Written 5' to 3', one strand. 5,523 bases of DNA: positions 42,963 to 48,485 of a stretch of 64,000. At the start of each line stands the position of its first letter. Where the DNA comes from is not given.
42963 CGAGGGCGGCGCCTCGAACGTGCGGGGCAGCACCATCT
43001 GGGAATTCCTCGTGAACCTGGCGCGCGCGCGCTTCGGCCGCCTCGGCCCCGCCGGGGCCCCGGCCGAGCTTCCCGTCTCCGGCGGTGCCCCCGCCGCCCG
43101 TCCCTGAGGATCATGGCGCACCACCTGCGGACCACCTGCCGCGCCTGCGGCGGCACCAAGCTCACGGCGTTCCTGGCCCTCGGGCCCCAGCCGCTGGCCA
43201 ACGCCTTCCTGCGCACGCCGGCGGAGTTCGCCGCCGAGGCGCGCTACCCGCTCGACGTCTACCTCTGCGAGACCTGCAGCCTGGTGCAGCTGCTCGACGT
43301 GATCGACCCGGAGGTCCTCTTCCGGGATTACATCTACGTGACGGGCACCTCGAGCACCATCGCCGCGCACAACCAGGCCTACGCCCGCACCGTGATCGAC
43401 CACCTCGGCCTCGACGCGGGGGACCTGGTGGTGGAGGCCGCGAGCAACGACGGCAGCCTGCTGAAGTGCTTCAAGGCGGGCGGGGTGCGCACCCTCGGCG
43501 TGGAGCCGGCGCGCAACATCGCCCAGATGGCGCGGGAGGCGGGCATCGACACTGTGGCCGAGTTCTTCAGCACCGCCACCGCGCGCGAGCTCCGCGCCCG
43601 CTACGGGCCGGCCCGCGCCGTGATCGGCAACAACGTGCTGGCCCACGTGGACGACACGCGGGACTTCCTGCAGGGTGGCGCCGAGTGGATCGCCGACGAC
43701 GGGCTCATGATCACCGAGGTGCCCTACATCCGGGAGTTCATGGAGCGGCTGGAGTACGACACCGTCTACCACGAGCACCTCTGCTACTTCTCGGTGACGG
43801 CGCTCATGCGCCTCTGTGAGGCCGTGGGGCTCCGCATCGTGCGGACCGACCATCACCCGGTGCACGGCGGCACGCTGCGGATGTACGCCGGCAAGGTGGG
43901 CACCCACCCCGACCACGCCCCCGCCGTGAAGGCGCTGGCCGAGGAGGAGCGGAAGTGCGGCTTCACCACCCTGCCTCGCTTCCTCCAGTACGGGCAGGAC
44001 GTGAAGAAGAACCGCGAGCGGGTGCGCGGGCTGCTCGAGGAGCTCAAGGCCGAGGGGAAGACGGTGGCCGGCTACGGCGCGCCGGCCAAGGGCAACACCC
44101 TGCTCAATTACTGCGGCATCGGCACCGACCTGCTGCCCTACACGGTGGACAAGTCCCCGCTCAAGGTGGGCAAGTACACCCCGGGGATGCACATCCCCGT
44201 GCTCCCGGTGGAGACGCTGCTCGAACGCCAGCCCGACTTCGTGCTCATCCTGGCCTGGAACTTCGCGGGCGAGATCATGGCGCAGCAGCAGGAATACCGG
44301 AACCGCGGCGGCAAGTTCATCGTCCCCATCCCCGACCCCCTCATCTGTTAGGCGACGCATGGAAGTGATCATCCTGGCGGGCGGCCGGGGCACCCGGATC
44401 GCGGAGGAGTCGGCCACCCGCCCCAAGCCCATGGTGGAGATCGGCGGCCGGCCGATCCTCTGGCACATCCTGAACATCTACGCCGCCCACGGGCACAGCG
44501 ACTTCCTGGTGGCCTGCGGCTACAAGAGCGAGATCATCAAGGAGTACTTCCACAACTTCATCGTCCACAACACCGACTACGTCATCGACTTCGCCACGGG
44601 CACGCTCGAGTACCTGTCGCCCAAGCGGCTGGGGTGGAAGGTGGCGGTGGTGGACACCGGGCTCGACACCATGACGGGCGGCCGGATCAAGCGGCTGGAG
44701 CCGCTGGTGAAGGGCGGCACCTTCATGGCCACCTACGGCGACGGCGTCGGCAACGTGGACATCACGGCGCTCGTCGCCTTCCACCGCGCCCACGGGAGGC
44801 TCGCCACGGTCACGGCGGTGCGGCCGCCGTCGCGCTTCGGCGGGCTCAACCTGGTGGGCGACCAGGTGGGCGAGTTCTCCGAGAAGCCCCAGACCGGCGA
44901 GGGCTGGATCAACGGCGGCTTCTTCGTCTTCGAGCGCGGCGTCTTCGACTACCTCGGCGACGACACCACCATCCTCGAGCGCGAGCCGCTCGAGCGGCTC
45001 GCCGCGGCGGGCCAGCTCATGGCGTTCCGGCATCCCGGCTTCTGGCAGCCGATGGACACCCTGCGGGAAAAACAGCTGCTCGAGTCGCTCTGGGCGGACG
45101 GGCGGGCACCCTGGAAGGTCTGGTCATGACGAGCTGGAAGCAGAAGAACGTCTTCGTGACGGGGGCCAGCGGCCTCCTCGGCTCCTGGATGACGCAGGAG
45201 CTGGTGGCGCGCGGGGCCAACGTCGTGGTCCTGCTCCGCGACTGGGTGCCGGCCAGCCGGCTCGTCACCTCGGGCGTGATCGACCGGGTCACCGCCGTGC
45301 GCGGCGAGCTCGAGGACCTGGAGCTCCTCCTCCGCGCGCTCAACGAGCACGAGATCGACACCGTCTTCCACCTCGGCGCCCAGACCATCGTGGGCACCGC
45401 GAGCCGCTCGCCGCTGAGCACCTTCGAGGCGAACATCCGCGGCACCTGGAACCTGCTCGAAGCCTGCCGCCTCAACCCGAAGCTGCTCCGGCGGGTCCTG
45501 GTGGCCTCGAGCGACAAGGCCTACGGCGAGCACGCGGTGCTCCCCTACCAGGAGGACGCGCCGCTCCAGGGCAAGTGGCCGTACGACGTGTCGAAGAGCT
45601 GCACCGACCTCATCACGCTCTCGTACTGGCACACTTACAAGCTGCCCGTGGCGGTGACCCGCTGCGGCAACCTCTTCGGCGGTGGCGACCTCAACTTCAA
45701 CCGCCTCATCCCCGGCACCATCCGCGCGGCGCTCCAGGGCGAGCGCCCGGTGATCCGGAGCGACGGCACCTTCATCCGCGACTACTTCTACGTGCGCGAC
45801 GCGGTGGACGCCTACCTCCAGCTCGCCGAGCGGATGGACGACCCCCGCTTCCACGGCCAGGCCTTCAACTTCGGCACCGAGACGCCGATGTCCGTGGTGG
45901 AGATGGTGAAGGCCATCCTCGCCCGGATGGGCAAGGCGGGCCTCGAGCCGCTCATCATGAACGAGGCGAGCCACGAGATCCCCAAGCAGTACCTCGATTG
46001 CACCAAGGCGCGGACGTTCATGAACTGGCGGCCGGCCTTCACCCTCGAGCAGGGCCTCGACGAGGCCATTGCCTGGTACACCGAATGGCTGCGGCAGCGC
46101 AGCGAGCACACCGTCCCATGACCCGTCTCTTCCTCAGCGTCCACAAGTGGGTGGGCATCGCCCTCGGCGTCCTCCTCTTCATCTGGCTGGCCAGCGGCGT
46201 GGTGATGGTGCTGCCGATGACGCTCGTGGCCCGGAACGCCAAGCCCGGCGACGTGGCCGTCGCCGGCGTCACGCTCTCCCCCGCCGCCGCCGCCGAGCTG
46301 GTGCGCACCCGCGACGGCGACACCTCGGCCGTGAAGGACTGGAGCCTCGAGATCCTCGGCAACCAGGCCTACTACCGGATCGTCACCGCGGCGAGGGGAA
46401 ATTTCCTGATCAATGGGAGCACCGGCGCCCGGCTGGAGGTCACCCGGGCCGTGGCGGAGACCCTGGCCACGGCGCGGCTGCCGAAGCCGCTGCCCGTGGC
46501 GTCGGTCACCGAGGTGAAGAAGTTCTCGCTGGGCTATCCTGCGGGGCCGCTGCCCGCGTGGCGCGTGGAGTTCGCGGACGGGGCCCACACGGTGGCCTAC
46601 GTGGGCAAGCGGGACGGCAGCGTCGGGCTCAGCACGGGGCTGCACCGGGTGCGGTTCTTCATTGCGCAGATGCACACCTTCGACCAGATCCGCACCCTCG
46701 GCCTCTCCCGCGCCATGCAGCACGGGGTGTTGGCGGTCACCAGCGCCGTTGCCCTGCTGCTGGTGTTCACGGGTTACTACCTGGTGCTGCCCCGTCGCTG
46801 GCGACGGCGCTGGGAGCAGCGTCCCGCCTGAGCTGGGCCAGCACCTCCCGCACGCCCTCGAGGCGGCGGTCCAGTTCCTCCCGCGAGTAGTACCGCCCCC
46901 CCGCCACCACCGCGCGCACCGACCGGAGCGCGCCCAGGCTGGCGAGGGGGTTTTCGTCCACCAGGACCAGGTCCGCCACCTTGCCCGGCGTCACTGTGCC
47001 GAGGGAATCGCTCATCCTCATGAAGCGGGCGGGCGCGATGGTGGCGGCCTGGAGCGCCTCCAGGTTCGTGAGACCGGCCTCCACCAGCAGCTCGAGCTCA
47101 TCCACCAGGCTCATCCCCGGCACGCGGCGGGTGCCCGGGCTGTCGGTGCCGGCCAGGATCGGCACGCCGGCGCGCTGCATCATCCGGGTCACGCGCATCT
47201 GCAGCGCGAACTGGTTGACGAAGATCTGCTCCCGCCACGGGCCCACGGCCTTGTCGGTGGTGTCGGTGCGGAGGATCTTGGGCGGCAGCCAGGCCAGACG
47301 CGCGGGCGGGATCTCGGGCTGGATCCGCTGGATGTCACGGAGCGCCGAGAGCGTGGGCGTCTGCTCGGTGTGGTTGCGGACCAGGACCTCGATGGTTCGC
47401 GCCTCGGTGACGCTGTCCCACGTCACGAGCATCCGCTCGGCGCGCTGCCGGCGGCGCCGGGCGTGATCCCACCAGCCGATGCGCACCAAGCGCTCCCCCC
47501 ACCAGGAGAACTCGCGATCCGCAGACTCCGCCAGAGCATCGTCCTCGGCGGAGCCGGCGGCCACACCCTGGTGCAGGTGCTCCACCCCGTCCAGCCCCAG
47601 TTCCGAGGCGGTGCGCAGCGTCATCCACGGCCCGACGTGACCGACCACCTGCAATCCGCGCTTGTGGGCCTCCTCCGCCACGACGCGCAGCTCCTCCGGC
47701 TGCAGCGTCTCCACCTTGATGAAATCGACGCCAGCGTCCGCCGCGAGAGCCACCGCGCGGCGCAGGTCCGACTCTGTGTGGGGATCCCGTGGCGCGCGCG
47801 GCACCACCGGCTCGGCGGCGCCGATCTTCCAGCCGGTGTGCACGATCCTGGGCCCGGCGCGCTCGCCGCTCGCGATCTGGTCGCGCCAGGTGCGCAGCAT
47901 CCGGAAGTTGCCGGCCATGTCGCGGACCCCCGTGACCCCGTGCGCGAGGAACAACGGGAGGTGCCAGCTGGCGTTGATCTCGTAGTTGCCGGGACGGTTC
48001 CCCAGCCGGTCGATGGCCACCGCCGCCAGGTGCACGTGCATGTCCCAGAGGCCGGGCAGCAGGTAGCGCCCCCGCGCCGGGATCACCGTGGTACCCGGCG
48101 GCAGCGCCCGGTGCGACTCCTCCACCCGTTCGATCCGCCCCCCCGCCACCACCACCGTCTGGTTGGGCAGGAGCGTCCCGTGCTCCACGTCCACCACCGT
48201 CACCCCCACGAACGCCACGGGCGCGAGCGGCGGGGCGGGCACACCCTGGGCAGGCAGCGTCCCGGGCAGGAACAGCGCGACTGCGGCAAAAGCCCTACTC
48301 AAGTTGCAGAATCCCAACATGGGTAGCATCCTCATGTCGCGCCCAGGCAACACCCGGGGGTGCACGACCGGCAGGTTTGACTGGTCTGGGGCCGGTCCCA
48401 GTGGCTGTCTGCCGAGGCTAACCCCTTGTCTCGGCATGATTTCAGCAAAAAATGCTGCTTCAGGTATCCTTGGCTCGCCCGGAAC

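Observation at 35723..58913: Three polyprenyl-phosphate-sugar synthase-type GT2s paired with four GT-C-like membrane enzymes: an unusually dense extracytoplasmic glycosylation toolkit, with no Wzx, Wzy or ABC transporter visible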

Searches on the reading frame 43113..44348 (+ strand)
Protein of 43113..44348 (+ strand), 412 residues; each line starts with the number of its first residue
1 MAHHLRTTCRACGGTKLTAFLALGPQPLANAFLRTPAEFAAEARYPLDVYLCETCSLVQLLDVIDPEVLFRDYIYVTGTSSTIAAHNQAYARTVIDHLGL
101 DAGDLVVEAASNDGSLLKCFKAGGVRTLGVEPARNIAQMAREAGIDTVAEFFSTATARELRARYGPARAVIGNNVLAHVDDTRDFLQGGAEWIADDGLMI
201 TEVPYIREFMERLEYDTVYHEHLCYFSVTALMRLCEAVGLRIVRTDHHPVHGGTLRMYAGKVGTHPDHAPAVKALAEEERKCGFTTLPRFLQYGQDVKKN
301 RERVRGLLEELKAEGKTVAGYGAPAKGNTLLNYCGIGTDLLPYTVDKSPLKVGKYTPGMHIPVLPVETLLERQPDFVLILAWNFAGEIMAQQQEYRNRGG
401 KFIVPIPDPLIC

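Call 9: search_protein_families(library=pfam, proteins=[window:43113-44348:+], max_evalue=0.01)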
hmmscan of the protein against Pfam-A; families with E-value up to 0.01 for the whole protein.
window:43113-44348:+ (412 aa): 4 families
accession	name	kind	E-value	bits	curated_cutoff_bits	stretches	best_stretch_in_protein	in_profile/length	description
PF08484.17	Methyltransf_14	-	1.3e-60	204.2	23.5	1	249-407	1-160/160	C-methyltransferase C-terminal domain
PF08421.16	Methyltransf_13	-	3.2e-21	75.7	31.3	1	9-70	1-62/62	Putative zinc binding domain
PF13489.12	Methyltransf_23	-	1.9e-12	47.6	27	1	86-243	4-162/164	Methyltransferase domain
PF13439.12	Glyco_transf_4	-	0.0021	18.6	28.5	0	197-255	55-109/170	Glycosyltransferase Family 4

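Call 49: search_solved_structures(query=window:43113-44348:+, max_evalue=0.001)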
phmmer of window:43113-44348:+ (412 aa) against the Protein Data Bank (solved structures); distinct sequences matched with E-value up to 0.001: 10.
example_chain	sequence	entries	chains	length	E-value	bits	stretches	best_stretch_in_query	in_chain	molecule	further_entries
4rv9_A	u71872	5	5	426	3.7e-100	339.2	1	6-411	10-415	D-mycarose 3-C-methyltransferase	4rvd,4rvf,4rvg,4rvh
3ndi_A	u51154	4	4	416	6.4e-82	279.1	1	7-408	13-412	Methyltransferase | TcaB9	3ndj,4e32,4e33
4e31_A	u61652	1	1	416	1.3e-81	278.1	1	7-408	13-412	TcaB9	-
4e2y_A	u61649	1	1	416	1.7e-81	277.7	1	7-408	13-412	TcaB9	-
4e2x_A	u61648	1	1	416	2.3e-81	277.3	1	7-408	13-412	TcaB9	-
5t64_A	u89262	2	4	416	3.5e-81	276.7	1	8-409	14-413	Sugar 3-C-methyl transferase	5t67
4e2z_A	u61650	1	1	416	5.9e-81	275.9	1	7-408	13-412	TcaB9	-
4e2w_A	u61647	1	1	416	5.9e-81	275.9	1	7-408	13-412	TcaB9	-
4e30_A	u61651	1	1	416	1.5e-80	274.5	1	7-408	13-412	TcaB9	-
5t6b_A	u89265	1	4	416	5e-80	272.8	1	8-408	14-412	Sugar 3-C-methyl transferase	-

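Call 59: search_protein_families(library=ncbifam, proteins=[window:43113-44348:+], max_evalue=0.00001)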
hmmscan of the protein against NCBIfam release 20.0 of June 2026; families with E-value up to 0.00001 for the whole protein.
window:43113-44348:+ (412 aa): 0 families

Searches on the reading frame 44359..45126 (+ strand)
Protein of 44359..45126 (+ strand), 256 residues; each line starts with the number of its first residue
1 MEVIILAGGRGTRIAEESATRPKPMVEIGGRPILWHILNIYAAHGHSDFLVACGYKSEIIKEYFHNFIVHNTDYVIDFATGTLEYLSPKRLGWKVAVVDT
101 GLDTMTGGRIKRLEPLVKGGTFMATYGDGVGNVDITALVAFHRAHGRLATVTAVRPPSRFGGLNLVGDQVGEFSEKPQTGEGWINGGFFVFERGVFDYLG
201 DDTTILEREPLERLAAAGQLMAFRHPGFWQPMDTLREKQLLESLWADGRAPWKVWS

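Call 9: search_protein_families(library=pfam, proteins=[window:44359-45126:+], max_evalue=0.01)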
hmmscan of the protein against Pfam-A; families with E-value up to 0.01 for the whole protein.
window:44359-45126:+ (256 aa): 3 families
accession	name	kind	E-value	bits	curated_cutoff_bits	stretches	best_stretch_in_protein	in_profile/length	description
PF00483.29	NTP_transferase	-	3.3e-18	66.6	21.2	1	3-211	2-200/245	Nucleotidyl transferase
PF12804.13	NTP_transf_3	-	9.8e-09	36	27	1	3-58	1-51/160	MobA-like NTP transferase domain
PF01128.25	IspD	-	0.0071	16.6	27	1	2-52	2-49/221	2-C-methyl-D-erythritol 4-phosphate cytidylyltransferase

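Call 59: search_protein_families(library=ncbifam, proteins=[window:44359-45126:+], max_evalue=0.00001)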
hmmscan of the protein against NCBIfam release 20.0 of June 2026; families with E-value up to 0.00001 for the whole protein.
window:44359-45126:+ (256 aa): 14 families
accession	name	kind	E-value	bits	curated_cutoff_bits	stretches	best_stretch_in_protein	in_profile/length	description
TIGR02623.1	G1P_cyt_trans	equivalog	5e-109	363.6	300.25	1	1-255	1-255/255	glucose-1-phosphate cytidylyltransferase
TIGR03992.1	Arch_glmU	subfamily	8.6e-23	80.8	292.1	2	1-68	1-68/393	bifunctional sugar-1-phosphate nucleotidylyltransferase/acetyltransferase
NF052502.1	man1P_GTase_Rv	exception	3.8e-21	75.4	440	1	2-234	2-219/352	mannose-1-phosphate guanylyltransferase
NF049965.1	GlMnHpPGnyltfHddC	equivalog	1e-17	64.6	300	1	1-75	1-76/221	D-glycero-D-manno-heptose 1-phosphate guanosyltransferase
NF041313.1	UDPGP_AglF_Halo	equivalog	7.4e-15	55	400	1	1-67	1-68/234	UTP--glucose-1-phosphate uridylyltransferase AglF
NF045761.1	NAMPUrTaseMurU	equivalog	1.2e-11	44.9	250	1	1-65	1-65/226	N-acetylmuramate alpha-1-phosphate uridylyltransferase MurU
NF041173.1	Sug_nt_acttase_Thmprot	equivalog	1e-10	41.2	600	1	1-212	1-188/405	bifunctional sugar-1-phosphate nucleotidylyltransferase/acetyltransferase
TIGR01208.1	rmlA_long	equivalog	4e-08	32.5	320.25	1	4-197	3-180/353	glucose-1-phosphate thymidylyltransferase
TIGR02091.1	glgC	equivalog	1.5e-07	30.9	424.9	1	3-194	3-201/364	glucose-1-phosphate adenylyltransferase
TIGR01173.1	glmU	equivalog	1.7e-07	30.5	366.85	1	1-68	1-65/452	bifunctional UDP-N-acetylglucosamine diphosphorylase/glucosamine-1-phosphate N-acetyltransferase GlmU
NF002023.0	PRK00844.1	subfamily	3.5e-07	29.4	458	0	4-64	10-71/408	glucose-1-phosphate adenylyltransferase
NF041135.1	IPPtranDIPPsyn_Thcocales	equivalog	5.1e-07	29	580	1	1-71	1-64/419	bifunctional L-myo-inositol-1-phosphate cytidylyltransferase/CDP-L-myo-inositol myo-inositolphosphotransferase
NF003670.0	PRK05293.1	equivalog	5.1e-06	25.7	470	0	4-200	8-206/382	glucose-1-phosphate adenylyltransferase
NF001947.0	PRK00725.1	subfamily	5.2e-06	25.5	470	0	3-32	19-48/426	glucose-1-phosphate adenylyltransferase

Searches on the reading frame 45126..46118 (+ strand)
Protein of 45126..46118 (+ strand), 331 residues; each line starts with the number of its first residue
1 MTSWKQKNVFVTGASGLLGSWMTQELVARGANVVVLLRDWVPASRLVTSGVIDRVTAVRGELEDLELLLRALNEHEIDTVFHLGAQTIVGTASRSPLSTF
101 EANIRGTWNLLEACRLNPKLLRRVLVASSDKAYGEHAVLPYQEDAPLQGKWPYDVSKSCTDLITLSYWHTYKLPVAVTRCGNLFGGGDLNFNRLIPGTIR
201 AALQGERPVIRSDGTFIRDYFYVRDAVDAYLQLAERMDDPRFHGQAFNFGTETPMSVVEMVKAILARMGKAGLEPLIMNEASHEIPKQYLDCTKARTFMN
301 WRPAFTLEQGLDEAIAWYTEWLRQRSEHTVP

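Call 9: search_protein_families(library=pfam, proteins=[window:45126-46118:+], max_evalue=0.01)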
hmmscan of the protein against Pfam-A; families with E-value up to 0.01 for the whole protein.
window:45126-46118:+ (331 aa): 10 families
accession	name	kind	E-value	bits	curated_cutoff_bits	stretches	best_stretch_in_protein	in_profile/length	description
PF16363.11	GDP_Man_Dehyd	-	6e-48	164.4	27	1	10-313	1-331/332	GDP-mannose 4,6 dehydratase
PF01370.27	Epimerase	-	1.8e-47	162.3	20.9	1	9-239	1-230/240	NAD dependent epimerase/dehydratase family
PF02719.21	Polysacc_synt_2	-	3.6e-12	46.5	20.2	1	9-264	1-243/293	Polysaccharide biosynthesis protein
PF04321.23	RmlD_sub_bind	-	1.4e-11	44.4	27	1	8-283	2-248/287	RmlD substrate binding domain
PF01073.25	3Beta_HSD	-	1.9e-10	40.6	22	1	11-268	2-268/280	3-beta hydroxysteroid dehydrogenase/isomerase family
PF07993.18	NAD_binding_4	-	1.3e-08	34.8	20.1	1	11-185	1-209/258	Male sterility protein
PF05368.20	NmrA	-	1.3e-05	25.4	27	1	6-74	2-69/298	NmrA-like family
PF13460.12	NAD_binding_10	-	2.8e-05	24.5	27.2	1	13-135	1-104/184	NAD(P)H-binding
PF08659.16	KR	-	0.00067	20.1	22.6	1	9-129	3-136/180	KR domain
PF00106.31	adh_short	-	0.0058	16.6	26.6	0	7-48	1-42/195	short chain dehydrogenase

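Call 59: search_protein_families(library=ncbifam, proteins=[window:45126-46118:+], max_evalue=0.00001)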
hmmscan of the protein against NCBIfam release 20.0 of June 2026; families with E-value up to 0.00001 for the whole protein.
window:45126-46118:+ (331 aa): 22 families
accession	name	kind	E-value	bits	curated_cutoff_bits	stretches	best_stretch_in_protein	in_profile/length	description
TIGR02622.1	CDP_4_6_dhtase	equivalog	6.2e-61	206.5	278.45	1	4-325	2-338/352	CDP-glucose 4,6-dehydratase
TIGR01181.1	dTDP_gluc_dehyt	equivalog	4.2e-48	164.1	365.1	1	9-320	2-313/321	dTDP-glucose 4,6-dehydratase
TIGR04180.1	EDH_00030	hypoth_equivalog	1.8e-40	138.9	475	1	9-305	1-296/297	NAD-dependent 4,6-dehydratase LegB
TIGR01179.1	galE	equivalog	6.1e-37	127.2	262.3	1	9-320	2-327/332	UDP-glucose 4-epimerase GalE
NF007956.0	PRK10675.1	subfamily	1.2e-26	93.7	394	2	8-159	2-155/338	UDP-glucose 4-epimerase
NF007582.0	PRK10217.1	equivalog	1.5e-26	93.4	698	1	7-319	2-332/355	dTDP-glucose 4,6-dehydratase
NF007490.0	PRK10084.1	subfamily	3e-24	85.7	649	1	9-320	3-336/361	dTDP-glucose 4,6-dehydratase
NF011728.1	PRK15181.1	equivalog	1.2e-18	67.3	760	1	10-320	19-339/348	Vi polysaccharide biosynthesis UDP-N-acetylglucosaminuronic acid C-4 epimerase TviC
NF042422.1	oxyalk_red_OleD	equivalog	4.2e-18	65.8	580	1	8-277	2-259/329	2-alkyl-3-oxoalkanoate reductase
NF042423.1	oxyalk_red_Shew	equivalog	3.4e-17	62.5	580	1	5-268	7-257/331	2-alkyl-3-oxoalkanoate reductase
TIGR02197.1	heptose_epim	equivalog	1.6e-16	60.4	274.6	1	10-319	2-314/316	ADP-glyceromanno-heptose 6-epimerase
NF043036.1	ErythonDh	equivalog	1.3e-13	50.9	325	1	8-167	2-163/321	D-erythronate dehydrogenase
TIGR03466.1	HpnA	hypoth_equivalog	4.2e-13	48.9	367.65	1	8-132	2-116/327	hopanoid-associated sugar epimerase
NF047922.1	GDPFucSynFcl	equivalog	1.1e-12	48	500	1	6-320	2-303/308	GDP-L-fucose synthase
TIGR01472.1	gmd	equivalog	1.5e-12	47.4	415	1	9-175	3-177/342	GDP-mannose 4,6-dehydratase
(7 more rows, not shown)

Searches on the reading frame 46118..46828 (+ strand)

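Call 9: search_protein_families(library=pfam, proteins=[window:46118-46828:+], max_evalue=0.01)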
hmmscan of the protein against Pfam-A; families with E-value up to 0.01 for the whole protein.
window:46118-46828:+ (237 aa): 1 family
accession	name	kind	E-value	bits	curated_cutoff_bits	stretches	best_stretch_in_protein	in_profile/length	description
PF03929.21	PepSY_TM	-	9.6e-09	35.9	28.8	1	7-231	2-165/295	PepSY-associated TM region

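Call 59: search_protein_families(library=ncbifam, proteins=[window:46118-46828:+], max_evalue=0.00001)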
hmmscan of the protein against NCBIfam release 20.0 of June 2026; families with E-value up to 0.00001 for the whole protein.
window:46118-46828:+ (237 aa): 0 families

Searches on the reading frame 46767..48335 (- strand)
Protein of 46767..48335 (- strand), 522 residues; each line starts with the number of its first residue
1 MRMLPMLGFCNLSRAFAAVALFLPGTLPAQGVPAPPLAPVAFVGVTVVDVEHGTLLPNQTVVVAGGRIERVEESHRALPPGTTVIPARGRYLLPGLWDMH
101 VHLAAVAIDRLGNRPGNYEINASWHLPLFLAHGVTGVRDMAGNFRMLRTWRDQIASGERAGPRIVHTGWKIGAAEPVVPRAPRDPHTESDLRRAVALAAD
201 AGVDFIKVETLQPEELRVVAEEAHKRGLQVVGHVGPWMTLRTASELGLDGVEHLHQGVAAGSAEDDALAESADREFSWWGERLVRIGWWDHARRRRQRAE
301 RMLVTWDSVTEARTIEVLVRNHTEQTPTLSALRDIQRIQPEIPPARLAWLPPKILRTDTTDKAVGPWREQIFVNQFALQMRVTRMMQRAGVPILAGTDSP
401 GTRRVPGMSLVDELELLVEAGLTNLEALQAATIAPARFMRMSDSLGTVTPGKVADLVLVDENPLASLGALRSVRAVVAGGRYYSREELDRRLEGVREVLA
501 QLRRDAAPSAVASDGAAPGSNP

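Call 9: search_protein_families(library=pfam, proteins=[window:46767-48335:-], max_evalue=0.01)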
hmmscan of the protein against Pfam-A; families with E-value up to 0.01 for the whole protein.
window:46767-48335:- (522 aa): 2 families
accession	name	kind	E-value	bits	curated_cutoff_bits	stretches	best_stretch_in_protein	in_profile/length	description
PF01979.26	Amidohydro_1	-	7.8e-24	85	25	2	382-480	235-342/345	Amidohydrolase family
PF07969.17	Amidohydro_3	-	9.9e-17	62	29.7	2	328-481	317-469/472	Amidohydrolase family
